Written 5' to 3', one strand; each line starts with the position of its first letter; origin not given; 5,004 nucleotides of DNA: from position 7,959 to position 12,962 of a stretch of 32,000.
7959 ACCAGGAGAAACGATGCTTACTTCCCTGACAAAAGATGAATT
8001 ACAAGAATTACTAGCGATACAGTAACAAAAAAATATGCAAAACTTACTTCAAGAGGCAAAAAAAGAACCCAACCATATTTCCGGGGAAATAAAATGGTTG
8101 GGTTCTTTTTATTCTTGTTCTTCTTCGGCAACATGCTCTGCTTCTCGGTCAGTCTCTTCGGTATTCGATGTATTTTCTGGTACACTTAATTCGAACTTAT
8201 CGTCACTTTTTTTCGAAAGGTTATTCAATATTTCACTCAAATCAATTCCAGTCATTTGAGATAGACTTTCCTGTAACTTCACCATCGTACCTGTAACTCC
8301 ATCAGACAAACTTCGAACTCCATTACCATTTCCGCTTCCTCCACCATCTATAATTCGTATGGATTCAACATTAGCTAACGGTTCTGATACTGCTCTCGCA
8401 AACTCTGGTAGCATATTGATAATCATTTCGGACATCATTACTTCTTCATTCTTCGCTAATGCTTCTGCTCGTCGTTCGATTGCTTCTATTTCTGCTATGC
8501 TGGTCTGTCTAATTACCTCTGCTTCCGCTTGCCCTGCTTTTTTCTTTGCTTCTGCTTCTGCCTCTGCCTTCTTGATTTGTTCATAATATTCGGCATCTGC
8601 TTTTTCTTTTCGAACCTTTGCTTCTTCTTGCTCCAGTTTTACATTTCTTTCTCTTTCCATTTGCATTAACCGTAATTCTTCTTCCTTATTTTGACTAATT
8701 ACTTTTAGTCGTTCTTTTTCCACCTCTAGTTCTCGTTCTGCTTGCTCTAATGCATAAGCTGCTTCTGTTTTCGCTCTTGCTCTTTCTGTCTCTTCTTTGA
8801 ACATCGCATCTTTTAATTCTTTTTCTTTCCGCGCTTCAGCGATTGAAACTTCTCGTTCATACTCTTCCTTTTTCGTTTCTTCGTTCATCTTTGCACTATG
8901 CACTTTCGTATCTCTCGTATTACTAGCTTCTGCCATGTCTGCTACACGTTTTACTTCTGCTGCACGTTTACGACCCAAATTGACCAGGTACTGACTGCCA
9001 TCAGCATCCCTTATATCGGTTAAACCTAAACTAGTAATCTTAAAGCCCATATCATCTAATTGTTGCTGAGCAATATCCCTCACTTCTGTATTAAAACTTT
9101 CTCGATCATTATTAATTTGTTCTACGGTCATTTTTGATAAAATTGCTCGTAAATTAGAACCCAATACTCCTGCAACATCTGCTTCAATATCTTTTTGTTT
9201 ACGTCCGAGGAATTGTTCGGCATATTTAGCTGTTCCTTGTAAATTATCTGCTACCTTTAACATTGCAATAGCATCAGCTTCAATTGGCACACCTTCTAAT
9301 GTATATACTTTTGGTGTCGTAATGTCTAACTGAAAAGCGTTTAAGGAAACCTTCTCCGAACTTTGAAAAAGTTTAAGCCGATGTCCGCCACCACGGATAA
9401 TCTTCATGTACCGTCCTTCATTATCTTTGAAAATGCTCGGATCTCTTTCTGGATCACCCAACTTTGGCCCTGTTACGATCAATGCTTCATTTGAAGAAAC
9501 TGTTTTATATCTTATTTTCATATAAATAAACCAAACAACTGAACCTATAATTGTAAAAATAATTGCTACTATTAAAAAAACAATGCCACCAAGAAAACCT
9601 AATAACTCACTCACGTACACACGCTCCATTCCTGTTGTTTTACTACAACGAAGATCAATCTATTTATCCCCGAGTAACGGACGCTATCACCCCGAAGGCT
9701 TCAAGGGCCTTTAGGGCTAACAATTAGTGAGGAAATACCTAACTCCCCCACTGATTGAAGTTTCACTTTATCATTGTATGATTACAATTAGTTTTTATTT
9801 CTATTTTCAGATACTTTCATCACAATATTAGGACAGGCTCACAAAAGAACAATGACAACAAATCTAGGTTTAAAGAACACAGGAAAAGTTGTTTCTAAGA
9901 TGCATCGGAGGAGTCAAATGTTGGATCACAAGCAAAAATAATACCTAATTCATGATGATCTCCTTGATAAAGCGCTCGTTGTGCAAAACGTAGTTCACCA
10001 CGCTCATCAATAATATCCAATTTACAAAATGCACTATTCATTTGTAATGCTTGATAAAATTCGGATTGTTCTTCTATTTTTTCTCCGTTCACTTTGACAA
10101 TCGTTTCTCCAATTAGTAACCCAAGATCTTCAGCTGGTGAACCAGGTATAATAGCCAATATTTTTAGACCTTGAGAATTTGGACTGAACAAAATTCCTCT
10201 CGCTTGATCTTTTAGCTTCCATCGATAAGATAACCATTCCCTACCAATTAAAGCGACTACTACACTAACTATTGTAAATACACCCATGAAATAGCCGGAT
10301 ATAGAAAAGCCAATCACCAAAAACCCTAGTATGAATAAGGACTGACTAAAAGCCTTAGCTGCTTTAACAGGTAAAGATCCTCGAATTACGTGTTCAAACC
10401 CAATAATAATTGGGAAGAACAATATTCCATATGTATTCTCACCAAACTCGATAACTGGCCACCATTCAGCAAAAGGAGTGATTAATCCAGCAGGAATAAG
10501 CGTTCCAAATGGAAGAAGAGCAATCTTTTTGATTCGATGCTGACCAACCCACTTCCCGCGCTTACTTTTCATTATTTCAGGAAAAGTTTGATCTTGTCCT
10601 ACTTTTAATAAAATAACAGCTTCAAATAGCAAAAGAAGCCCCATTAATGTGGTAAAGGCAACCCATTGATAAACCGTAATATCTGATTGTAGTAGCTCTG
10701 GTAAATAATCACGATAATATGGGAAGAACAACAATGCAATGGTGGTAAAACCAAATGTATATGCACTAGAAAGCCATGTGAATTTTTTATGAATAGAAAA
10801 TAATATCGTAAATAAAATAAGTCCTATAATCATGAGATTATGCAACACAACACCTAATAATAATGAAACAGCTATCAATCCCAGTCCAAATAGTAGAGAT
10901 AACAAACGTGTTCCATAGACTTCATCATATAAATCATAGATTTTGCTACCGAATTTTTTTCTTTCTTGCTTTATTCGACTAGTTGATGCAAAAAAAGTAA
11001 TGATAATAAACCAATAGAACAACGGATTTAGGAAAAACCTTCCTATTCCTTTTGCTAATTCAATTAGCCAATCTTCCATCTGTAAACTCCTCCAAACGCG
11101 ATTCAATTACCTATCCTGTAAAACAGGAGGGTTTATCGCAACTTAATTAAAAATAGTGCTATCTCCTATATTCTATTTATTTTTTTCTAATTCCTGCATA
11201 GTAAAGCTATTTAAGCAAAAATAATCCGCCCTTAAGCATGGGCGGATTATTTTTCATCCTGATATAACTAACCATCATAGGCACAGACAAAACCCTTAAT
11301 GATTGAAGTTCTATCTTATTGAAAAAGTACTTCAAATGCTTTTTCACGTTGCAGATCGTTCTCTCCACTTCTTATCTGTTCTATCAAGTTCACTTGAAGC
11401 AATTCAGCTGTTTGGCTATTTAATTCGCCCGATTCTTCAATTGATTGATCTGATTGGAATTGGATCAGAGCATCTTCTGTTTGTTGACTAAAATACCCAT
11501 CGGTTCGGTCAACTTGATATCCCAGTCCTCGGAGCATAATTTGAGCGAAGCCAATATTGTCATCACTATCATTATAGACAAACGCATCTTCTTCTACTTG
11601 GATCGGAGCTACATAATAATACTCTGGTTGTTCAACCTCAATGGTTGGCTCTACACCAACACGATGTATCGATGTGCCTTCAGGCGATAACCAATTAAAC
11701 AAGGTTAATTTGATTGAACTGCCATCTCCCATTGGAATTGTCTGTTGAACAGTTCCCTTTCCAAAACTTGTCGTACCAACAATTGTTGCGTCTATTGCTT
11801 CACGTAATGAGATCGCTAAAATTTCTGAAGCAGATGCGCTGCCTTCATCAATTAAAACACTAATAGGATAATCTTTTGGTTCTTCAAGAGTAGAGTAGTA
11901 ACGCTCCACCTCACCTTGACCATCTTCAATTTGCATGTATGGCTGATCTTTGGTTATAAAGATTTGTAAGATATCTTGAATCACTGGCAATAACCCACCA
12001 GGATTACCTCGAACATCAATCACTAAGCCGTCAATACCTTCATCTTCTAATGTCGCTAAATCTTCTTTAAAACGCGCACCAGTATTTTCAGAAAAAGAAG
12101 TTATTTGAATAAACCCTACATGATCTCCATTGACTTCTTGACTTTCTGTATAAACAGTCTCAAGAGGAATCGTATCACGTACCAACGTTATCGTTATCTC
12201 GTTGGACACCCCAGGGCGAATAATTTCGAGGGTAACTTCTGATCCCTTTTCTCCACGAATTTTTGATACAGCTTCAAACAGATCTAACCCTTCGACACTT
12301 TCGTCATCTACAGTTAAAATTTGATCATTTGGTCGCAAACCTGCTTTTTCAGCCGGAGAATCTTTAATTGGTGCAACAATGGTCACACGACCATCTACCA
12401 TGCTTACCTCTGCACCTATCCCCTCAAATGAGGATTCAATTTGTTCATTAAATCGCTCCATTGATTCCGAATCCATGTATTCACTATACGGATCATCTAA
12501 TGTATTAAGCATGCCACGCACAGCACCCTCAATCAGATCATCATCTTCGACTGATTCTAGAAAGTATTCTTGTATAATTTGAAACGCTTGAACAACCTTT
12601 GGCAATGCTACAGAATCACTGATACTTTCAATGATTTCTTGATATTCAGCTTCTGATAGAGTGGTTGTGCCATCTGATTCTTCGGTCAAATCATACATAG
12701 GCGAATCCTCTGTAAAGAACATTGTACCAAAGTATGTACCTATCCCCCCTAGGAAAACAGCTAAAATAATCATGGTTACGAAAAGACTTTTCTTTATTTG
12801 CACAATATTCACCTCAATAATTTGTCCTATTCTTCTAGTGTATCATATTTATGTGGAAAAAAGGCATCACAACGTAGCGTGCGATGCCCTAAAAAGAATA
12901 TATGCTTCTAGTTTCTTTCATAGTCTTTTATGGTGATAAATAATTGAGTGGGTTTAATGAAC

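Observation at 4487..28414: One modular ~180-nt intergenic repeat occurs seven times in 32 kb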

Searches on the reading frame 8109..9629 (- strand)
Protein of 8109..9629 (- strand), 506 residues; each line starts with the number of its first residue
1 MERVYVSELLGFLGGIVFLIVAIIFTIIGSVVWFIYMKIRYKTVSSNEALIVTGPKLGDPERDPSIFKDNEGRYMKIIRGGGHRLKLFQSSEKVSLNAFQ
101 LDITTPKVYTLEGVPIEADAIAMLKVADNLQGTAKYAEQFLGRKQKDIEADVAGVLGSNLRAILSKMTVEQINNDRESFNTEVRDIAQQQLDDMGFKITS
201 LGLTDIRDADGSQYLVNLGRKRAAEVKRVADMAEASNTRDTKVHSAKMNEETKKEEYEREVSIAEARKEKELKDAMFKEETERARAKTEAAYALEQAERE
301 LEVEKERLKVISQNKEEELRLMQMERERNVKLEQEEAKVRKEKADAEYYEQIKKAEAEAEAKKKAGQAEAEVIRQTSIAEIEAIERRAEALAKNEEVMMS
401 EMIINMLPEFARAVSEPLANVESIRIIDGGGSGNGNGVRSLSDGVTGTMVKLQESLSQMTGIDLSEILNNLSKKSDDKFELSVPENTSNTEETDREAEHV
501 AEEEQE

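Call 21: search_protein_families(library=ncbifam, proteins=[window:8109-9629:-], max_evalue=0.00001)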
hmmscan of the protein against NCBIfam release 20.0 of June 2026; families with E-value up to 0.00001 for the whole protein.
window:8109-9629:- (506 aa): 1 family
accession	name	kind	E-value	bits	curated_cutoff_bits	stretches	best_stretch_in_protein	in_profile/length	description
NF058507.1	FlotScfldFlot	equivalog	9.5e-111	371.2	700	2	23-358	5-330/477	flotillin lipid rafts scaffold protein FloT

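Call 41: find_encoding_contigs(protein=window:8109-9629:-, flank=6000, max_places=8)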
Protein window:8109-9629:- (506 aa): 1 contig read that carries it; 1 place shown.
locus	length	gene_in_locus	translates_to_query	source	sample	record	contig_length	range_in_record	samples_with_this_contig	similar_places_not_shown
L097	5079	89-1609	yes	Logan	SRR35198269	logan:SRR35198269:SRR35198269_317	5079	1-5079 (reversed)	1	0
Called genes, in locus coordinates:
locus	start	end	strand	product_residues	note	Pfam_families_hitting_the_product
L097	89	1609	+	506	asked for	PF01145:Band_7, PF15975:Flot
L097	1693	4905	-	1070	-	PF04434:SWIM (weak), PF08455:SNF2_assoc, PF00176:SNF2-rel_dom, PF04851:ResIII, PF00270:DEAD, PF00271:Helicase_C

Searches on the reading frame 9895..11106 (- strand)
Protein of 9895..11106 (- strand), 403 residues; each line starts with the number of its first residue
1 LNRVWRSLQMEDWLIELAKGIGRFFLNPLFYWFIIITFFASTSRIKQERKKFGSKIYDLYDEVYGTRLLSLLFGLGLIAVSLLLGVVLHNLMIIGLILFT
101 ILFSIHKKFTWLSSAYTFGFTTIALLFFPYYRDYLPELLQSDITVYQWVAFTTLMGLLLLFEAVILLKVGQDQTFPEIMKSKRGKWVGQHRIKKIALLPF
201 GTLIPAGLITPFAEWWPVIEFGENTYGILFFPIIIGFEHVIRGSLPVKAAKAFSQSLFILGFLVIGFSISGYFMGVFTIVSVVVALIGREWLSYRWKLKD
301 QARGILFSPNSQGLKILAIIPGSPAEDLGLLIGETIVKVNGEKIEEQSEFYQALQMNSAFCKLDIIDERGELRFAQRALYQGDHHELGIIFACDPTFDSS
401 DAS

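Call 21: search_protein_families(library=ncbifam, proteins=[window:9895-11106:-], max_evalue=0.00001)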
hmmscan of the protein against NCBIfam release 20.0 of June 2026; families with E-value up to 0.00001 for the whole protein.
window:9895-11106:- (403 aa): 0 families

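Call 83: find_encoding_contigs(protein=window:9895-11106:-, flank=3000, max_places=10)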
Protein window:9895-11106:- (403 aa): no gene with exactly this product is on record in the collection.

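Call 84: find_encoding_contigs(protein=window:9895-11079:-, flank=3000, max_places=10)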
Protein window:9895-11079:- (394 aa): 2 contigs read that carry it; 1 place shown.
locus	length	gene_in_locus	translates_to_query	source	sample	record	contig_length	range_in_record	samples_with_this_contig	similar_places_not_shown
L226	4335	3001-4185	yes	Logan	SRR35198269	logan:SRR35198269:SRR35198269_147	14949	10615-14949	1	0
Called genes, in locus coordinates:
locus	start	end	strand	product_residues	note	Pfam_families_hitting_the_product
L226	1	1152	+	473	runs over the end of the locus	PF24568:CC_PcsB, PF01551:Peptidase_M23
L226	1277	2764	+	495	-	PF22694:CtpB_N-like, PF00595:PDZ, PF13180:PDZ_2, PF17820:PDZ_6, PF03572:Peptidase_S41, PF01471:PG_binding_1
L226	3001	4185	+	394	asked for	PF17820:PDZ_6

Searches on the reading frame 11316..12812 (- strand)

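Call 21: search_protein_families(library=ncbifam, proteins=[window:11316-12812:-], max_evalue=0.00001)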
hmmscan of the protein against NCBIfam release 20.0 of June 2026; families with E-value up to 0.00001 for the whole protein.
window:11316-12812:- (498 aa): 12 families
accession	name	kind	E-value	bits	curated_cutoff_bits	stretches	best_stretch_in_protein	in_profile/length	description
NF052377.1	lmo1851_S41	exception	1.9e-137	458.8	725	1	66-496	43-467/468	lmo1851 family serine protease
TIGR00225.1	prc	subfamily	5.4e-108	361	218.6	1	82-399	3-320/335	C-terminal processing peptidase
TIGR03900.1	prc_long_Delta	hypoth_equivalog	1.7e-77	261.4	660.95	1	71-393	81-404/973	MXAN_5808 family serine peptidase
NF045590.1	Cterm_S41_CtpC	exception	1.5e-71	241.4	665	1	78-395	64-380/418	carboxyl-terminal processing protease CtpC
NF045589.1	Cterm_S41_CtpB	exception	3.8e-70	236.6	633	1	96-395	83-382/416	carboxyl-terminal processing protease CtpB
NF045588.1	Cterm_S41_CtpA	exception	1.9e-67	227.9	625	1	78-399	59-382/401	carboxyl-terminal processing protease CtpA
NF045591.1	Cterm_S41_CtpZ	exception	1.5e-56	191.9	525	1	88-399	69-380/403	carboxyl-terminal processing protease CtpZ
NF008388.1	PRK11186.1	exception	1.6e-46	159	825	1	89-358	206-483/663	carboxy terminal-processing peptidase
NF051464.1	tail_spec_CT441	exception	1.1e-42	146.7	700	1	97-394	215-526/645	tail-specific protease Tsp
NF058627.1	S41_Gfo1087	equivalog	6.8e-12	45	455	1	149-358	141-372/489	GFO_1087 family putative carboxy terminal peptidase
TIGR02037.1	degP_htrA_DO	subfamily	2.1e-08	33.6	416.2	1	146-214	263-331/434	Do family serine endopeptidase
NF033424.1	chlamy_CPAF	equivalog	5.5e-08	31.9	250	0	228-310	301-386/564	protease-like activity factor CPAF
